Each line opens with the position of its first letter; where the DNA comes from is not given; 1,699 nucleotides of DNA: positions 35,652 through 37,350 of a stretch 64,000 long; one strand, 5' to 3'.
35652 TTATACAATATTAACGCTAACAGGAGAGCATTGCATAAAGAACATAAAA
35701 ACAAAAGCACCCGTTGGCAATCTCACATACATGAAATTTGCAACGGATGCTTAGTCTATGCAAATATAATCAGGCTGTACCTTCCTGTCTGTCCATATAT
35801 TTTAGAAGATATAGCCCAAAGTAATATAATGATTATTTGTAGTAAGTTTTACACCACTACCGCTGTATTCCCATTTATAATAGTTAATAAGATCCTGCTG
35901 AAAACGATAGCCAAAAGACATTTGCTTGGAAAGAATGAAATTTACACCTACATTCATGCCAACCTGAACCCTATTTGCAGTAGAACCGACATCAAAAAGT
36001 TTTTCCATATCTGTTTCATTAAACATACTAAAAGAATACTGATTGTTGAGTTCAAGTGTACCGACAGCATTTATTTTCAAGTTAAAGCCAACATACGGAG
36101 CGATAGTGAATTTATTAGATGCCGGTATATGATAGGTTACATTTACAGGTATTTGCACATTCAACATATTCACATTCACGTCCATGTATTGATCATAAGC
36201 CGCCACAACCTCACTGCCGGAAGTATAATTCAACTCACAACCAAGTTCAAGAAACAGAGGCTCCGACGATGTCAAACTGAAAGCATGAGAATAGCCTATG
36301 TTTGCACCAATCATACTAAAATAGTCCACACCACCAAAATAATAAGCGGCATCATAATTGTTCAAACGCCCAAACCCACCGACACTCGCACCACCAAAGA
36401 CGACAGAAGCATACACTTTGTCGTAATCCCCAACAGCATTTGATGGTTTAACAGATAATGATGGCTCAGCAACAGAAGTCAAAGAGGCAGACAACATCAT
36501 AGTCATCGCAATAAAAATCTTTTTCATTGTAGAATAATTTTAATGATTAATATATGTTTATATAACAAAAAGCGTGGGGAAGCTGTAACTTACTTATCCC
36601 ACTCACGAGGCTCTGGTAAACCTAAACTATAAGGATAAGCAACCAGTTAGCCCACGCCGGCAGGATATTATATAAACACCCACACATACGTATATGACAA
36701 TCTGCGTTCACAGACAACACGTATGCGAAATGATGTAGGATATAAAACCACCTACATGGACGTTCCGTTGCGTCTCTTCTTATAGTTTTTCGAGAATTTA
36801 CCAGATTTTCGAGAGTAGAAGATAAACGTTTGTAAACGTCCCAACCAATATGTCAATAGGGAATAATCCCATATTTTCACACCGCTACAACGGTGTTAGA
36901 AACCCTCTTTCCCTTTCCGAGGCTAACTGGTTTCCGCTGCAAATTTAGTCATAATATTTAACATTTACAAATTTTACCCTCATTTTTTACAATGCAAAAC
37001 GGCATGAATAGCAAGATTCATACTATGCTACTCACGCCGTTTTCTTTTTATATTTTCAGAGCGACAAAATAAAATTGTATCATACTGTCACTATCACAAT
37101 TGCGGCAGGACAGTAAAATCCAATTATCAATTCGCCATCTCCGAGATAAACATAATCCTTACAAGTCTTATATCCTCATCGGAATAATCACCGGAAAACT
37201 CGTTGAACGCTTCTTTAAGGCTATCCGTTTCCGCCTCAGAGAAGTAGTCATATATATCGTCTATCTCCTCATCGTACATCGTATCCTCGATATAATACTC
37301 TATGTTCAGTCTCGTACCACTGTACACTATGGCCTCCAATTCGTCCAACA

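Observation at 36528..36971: ~400-nt ORF-free structured leader (or ncRNA) with competing long-range helix and terminator upstream of an outer-membrane beta-barrel gene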

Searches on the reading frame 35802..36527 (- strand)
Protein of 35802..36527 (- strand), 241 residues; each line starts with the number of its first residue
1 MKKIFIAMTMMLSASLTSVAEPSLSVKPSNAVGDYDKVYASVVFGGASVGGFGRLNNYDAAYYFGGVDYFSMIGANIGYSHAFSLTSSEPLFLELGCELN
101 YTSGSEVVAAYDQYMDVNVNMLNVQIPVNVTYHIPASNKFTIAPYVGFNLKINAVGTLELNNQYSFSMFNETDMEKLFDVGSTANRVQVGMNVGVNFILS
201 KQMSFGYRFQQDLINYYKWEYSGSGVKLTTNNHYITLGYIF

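Call 8: search_protein_families(library=pfam, proteins=[window:35802-36527:-])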
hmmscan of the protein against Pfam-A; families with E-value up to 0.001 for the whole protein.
window:35802-36527:- (241 aa): 0 families

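Call 12: find_encoding_contigs(protein=window:35802-36527:-, flank=4000, max_places=10)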
Protein window:35802-36527:- (241 aa): 13 contigs read that carry it; 6 places shown.
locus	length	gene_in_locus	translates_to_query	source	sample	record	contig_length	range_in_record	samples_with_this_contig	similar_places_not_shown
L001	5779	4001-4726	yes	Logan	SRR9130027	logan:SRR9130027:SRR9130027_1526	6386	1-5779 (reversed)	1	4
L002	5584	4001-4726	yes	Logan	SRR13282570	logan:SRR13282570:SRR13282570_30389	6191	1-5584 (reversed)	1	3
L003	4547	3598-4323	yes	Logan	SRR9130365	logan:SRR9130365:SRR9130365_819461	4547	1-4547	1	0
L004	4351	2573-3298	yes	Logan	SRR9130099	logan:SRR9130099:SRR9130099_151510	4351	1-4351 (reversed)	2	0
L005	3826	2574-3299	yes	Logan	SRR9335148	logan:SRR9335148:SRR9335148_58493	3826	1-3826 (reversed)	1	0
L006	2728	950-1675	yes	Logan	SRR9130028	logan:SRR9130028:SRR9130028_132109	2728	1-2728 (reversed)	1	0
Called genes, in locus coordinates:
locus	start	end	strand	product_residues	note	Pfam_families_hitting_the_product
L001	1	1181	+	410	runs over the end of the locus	PF06689:zf-C4_ClpX, PF00493:MCM (weak), PF05496:RuvB_N (faint), PF07724:AAA_2, PF00004:AAA, PF07728:AAA_5 (weak), PF10431:ClpB_D2-small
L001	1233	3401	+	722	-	PF00270:DEAD, PF00271:Helicase_C, PF16124:RecQ_Zn_bind, PF09382:RQC, PF00570:HRDC, PF14493:HTH_40 (weak), PF21220:RecQ-1-like_HTH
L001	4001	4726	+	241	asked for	PF13505:OMP_b-brl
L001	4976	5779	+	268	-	?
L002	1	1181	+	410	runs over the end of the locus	PF06689:zf-C4_ClpX, PF00493:MCM (weak), PF05496:RuvB_N (faint), PF07724:AAA_2, PF00004:AAA, PF07728:AAA_5 (weak), PF10431:ClpB_D2-small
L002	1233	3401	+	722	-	PF00270:DEAD, PF00271:Helicase_C, PF16124:RecQ_Zn_bind, PF09382:RQC, PF00570:HRDC, PF14493:HTH_40 (weak), PF21220:RecQ-1-like_HTH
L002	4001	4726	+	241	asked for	PF13505:OMP_b-brl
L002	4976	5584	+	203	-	?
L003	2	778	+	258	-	?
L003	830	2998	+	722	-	PF00270:DEAD, PF00271:Helicase_C, PF16124:RecQ_Zn_bind, PF09382:RQC, PF00570:HRDC, PF14493:HTH_40 (weak), PF21220:RecQ-1-like_HTH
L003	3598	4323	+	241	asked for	PF13505:OMP_b-brl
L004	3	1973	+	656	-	?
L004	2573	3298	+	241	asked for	PF13505:OMP_b-brl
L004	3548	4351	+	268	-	?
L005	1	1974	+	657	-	?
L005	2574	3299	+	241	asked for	PF13505:OMP_b-brl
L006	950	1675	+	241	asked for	PF13505:OMP_b-brl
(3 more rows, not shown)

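Call 13: find_homologous_proteins(query=window:35802-36527:-, max_evalue=0.00001)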
Query window:35802-36527:- (241 aa): 13 proteins with E <= 0.00001 among 368 candidates.
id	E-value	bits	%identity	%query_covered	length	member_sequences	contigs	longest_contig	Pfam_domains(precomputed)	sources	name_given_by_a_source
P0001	7.1e-143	492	93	100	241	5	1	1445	PF13505.13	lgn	-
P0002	1.4e-101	357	69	100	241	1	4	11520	-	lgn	-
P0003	6.2e-36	142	41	100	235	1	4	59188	PF13505.13,PF13568.13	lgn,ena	-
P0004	4.1e-35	140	42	100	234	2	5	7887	PF13505.13,PF13568.13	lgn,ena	-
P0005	1.3e-33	135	41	96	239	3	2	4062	PF13505.13,PF13568.13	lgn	-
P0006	7.5e-27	113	37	100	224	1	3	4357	PF13505.13,PF13568.13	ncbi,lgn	-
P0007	2.8e-22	98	35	79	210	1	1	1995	PF13505.13,PF13568.13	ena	-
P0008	7.4e-19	87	35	68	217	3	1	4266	PF13505.13,PF13568.13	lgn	-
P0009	1.2e-18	86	34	71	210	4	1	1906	PF13505.13,PF13568.13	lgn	-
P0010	1.5e-18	86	34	71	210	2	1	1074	PF13505.13,PF13568.13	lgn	-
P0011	1.8e-16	79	35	72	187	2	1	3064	PF13505.13,PF13568.13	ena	-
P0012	4.6e-16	77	35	70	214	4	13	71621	PF13505.13,PF13568.13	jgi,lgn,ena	-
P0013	1.5e-14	73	30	100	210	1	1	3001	PF13505.13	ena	-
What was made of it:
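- Checked: The OMP assignment rests on precomputed Pfam PF13505 hits and on homologues (calls 12, 13).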

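Call 14: find_encoding_contigs(protein=P0002, flank=4000, max_places=4)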
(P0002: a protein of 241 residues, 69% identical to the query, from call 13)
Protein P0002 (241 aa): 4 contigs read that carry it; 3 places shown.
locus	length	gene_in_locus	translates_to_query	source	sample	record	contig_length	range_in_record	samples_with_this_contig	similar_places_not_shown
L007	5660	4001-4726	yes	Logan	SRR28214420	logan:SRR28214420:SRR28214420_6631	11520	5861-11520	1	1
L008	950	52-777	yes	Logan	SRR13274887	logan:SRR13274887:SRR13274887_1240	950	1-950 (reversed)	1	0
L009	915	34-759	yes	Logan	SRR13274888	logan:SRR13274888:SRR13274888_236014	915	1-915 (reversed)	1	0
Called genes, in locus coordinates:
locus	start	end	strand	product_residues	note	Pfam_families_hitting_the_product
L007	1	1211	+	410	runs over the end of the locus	PF06689:zf-C4_ClpX, PF00493:MCM (weak), PF07724:AAA_2, PF00004:AAA, PF07728:AAA_5 (weak), PF10431:ClpB_D2-small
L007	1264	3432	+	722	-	PF00270:DEAD, PF00271:Helicase_C, PF16124:RecQ_Zn_bind, PF09382:RQC, PF00570:HRDC, PF14493:HTH_40 (weak), PF21220:RecQ-1-like_HTH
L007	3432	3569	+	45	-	-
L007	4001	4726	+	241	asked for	-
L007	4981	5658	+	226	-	?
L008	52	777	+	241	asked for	-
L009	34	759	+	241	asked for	-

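Call 15: find_encoding_contigs(protein=P0003, flank=4000, max_places=4)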
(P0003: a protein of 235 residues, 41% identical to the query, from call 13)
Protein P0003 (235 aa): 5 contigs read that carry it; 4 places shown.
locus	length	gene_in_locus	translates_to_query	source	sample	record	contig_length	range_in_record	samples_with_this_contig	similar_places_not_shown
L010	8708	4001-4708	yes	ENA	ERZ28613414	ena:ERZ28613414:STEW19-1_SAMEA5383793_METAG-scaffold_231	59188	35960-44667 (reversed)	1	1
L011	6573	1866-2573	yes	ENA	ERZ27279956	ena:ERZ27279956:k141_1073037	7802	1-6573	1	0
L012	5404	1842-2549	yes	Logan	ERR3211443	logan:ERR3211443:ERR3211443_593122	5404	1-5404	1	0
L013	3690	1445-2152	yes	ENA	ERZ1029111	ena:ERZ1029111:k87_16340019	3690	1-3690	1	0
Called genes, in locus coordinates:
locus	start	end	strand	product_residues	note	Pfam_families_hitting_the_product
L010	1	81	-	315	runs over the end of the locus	PF00291:PALP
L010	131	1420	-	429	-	PF01053:Cys_Met_Meta_PP, PF00155:Aminotran_1_2, PF01041:DegT_DnrJ_EryC1, PF00266:Aminotran_5 (weak)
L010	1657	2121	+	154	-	PF01047:MarR (weak), PF13404:HTH_AsnC-type, PF13412:HTH_24, PF01037:AsnC_trans_reg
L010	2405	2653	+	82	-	-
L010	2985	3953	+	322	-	PF26550:Tricorn_2nd, PF25175:Beta-prop_WDR5 (weak), PF23381:Beta-prop_IFT122_1st (faint), PF25174:Beta-prop_THOC3 (faint), PF26550:Tricorn_2nd, PF26549:Tricorn_N, PF07676:PD40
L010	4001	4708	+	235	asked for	PF13505:OMP_b-brl, PF13568:OMP_b-brl_2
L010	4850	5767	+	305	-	PF15283:DUF4595 (weak)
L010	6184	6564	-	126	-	-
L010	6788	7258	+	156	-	PF03061:4HBT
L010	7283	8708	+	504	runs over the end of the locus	PF07719:TPR_2 (faint)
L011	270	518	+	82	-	-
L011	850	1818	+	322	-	PF26550:Tricorn_2nd, PF25175:Beta-prop_WDR5 (weak), PF23381:Beta-prop_IFT122_1st (faint), PF25174:Beta-prop_THOC3 (faint), PF26550:Tricorn_2nd, PF26549:Tricorn_N, PF07676:PD40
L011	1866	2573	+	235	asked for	PF13505:OMP_b-brl, PF13568:OMP_b-brl_2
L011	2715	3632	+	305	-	PF15283:DUF4595 (weak)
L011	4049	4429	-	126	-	-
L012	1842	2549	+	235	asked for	PF13505:OMP_b-brl, PF13568:OMP_b-brl_2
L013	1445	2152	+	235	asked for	PF13505:OMP_b-brl, PF13568:OMP_b-brl_2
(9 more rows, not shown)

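Call 16: find_encoding_contigs(protein=P0001, flank=4000, max_places=3)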
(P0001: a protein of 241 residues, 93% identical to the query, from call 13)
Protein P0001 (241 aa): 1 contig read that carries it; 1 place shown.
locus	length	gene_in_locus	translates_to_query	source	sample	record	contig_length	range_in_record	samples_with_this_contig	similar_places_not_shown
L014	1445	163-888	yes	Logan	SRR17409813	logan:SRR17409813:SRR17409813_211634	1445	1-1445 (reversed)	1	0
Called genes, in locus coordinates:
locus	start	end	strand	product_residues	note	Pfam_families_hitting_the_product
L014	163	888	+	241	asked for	PF13505:OMP_b-brl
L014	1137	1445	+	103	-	?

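Call 31: find_encoding_contigs(protein=P0005, flank=2500, max_places=3)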
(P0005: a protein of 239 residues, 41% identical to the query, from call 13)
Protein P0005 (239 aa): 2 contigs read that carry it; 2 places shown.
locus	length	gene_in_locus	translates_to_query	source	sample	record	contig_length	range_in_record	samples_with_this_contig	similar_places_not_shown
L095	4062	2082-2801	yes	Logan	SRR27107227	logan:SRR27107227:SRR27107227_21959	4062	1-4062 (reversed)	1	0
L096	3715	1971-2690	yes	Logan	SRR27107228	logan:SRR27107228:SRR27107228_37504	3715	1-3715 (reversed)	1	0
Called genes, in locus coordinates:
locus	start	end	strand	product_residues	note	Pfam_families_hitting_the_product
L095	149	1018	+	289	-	PF15283:DUF4595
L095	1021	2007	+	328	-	PF26550:Tricorn_2nd, PF23381:Beta-prop_IFT122_1st (faint), PF25174:Beta-prop_THOC3 (faint), PF25175:Beta-prop_WDR5 (weak), PF26550:Tricorn_2nd, PF26549:Tricorn_N, PF07676:PD40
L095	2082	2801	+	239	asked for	PF13505:OMP_b-brl, PF13568:OMP_b-brl_2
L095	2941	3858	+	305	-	PF15283:DUF4595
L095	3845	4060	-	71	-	?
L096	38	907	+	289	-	PF15283:DUF4595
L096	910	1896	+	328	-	PF26550:Tricorn_2nd, PF23381:Beta-prop_IFT122_1st (faint), PF25174:Beta-prop_THOC3 (faint), PF25175:Beta-prop_WDR5 (weak), PF26550:Tricorn_2nd, PF26549:Tricorn_N, PF07676:PD40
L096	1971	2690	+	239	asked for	PF13505:OMP_b-brl, PF13568:OMP_b-brl_2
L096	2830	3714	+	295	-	?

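Call 32: find_encoding_contigs(protein=P0006, flank=2500, max_places=3)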
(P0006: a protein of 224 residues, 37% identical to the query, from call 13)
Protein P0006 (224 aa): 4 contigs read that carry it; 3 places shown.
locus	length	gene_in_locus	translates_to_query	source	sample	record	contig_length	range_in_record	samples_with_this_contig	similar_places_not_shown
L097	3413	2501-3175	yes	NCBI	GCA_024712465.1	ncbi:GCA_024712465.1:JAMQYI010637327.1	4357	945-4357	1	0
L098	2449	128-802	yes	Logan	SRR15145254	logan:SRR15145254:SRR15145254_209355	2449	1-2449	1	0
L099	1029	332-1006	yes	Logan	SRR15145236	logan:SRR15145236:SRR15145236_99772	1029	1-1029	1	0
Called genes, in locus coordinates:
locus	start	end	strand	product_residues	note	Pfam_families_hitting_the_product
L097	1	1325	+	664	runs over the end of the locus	-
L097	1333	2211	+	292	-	-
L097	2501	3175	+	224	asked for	PF13505:OMP_b-brl, PF13568:OMP_b-brl_2 (weak)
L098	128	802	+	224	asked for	PF13505:OMP_b-brl, PF13568:OMP_b-brl_2 (weak)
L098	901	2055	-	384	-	PF03415:Peptidase_C11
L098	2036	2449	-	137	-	?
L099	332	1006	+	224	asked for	PF13505:OMP_b-brl, PF13568:OMP_b-brl_2 (weak)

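Call 66: search_protein_families(library=pfam, proteins=[window:35802-36527:-], max_evalue=1)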
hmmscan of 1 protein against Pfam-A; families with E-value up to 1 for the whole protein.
window:35802-36527:- (241 aa): 1 family
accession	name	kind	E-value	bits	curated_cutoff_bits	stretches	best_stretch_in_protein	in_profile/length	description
PF18411.6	Annexin_2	-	0.2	12.3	25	1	101-126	23-49/93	Annexin-like domain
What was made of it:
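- Checked: My own hmmscan found nothing (calls 8, 66).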

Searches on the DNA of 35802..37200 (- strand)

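Call 4: search_rna_families(source=window, start=36400, end=37200, threshold=evalue, max_evalue=10, show_alignments=3)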
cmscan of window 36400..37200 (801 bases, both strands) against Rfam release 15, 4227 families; matches with E-value up to 10: 8.
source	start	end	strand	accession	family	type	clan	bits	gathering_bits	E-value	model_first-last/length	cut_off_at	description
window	36985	37054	-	RF00885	MIR821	Gene; miRNA;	-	22.4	249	0.081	1-275/275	no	MIR821 microRNA precursor family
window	36986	37114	-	RF01774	rpsL_ricks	Cis-reg; leader;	-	21.6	60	8.2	1-131/131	no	Rickettsia rpsL leader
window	36989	37045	-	RF03280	mir-7583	Gene; miRNA;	-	18.3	48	1.4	1-58/58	no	mir-7583 microRNA precursor family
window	36985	37054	+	RF00885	MIR821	Gene; miRNA;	-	18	249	0.75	1-275/275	no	MIR821 microRNA precursor family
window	36670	36745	-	RF04158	mir-568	Gene; miRNA;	-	17.9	75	6.1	1-93/93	no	mir-568 microRNA precursor family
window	36714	36790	+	RF00335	snoZ13_snr52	Gene; snRNA; snoRNA; CD-box;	-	17.7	47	3.3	1-101/101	no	Small nucleolar RNA Z13/snr52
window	37139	37189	-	RF00046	snoR30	Gene; snRNA; snoRNA; CD-box;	CL00073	16.6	60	1.4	1-96/96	no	Small nucleolar RNA R30/Z108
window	36483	36593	-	RF01796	frnS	Gene; sRNA;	-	15.4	60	8.6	1-119/119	no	Fumarate/nitrate reductase regulator sRNA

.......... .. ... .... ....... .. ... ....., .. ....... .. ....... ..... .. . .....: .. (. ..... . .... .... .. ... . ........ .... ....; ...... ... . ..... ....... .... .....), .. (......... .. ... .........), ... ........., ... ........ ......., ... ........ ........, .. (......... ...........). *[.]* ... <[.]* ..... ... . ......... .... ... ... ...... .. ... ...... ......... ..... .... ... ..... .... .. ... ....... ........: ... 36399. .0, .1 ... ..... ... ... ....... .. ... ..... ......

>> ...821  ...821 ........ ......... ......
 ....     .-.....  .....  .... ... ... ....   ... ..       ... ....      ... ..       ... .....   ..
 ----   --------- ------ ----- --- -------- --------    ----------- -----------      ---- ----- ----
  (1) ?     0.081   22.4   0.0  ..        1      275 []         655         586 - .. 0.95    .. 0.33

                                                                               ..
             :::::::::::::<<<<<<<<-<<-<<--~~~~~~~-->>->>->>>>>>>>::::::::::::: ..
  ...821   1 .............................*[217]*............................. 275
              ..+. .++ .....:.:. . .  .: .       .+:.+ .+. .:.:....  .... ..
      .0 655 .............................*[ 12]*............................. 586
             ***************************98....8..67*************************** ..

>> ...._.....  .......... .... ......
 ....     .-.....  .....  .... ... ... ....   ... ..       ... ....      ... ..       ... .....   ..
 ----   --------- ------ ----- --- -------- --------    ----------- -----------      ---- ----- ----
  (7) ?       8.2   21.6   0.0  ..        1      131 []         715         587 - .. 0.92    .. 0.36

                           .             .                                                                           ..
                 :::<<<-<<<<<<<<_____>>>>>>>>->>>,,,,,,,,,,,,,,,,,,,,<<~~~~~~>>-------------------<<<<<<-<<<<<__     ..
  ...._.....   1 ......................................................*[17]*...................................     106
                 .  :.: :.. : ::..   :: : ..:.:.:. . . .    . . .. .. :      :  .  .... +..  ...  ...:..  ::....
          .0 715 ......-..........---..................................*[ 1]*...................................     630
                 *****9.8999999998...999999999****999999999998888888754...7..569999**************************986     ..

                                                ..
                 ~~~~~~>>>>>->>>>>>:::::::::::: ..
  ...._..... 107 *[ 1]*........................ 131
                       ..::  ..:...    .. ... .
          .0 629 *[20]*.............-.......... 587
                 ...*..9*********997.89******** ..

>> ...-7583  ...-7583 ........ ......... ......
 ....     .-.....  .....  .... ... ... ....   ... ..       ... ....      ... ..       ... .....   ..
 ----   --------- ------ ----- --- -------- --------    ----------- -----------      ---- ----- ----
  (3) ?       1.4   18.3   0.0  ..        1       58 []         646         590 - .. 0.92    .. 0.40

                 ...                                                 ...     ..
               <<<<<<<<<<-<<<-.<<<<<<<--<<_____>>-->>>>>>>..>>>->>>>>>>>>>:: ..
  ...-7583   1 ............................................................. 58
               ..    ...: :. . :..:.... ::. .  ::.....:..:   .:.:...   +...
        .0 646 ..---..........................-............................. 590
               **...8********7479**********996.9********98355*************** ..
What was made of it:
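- On Any Rfam 15 family (riboswitches, 6S, RNase P, tmRNA, SRP, Bacteroidales and Bacteroides motifs, and others): In E-value mode the best matches are unrelated eukaryotic miRNA and snoRNA models, far below threshold (call 4).
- Checked: In E-value mode only sub-threshold matches appear, 15-22 bits against gathering scores of 47-249 (call 4).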

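Call 9: search_dna_similar(query=window:36528-36990:-, collection=plasmids, mode=distant)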
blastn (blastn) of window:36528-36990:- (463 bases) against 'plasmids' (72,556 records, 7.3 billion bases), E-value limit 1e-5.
No match.

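Call 28: search_dna_similar(query=window:36560-36945:-, collection=phages, mode=distant, max_evalue=0.01)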
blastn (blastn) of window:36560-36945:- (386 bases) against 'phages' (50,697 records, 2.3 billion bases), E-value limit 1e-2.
No match.
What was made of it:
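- Tried and rejected: Nothing (calls 9, 28).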

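Call 75: search_rna_families(sources=[L007, L106, L107], threshold=gathering)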
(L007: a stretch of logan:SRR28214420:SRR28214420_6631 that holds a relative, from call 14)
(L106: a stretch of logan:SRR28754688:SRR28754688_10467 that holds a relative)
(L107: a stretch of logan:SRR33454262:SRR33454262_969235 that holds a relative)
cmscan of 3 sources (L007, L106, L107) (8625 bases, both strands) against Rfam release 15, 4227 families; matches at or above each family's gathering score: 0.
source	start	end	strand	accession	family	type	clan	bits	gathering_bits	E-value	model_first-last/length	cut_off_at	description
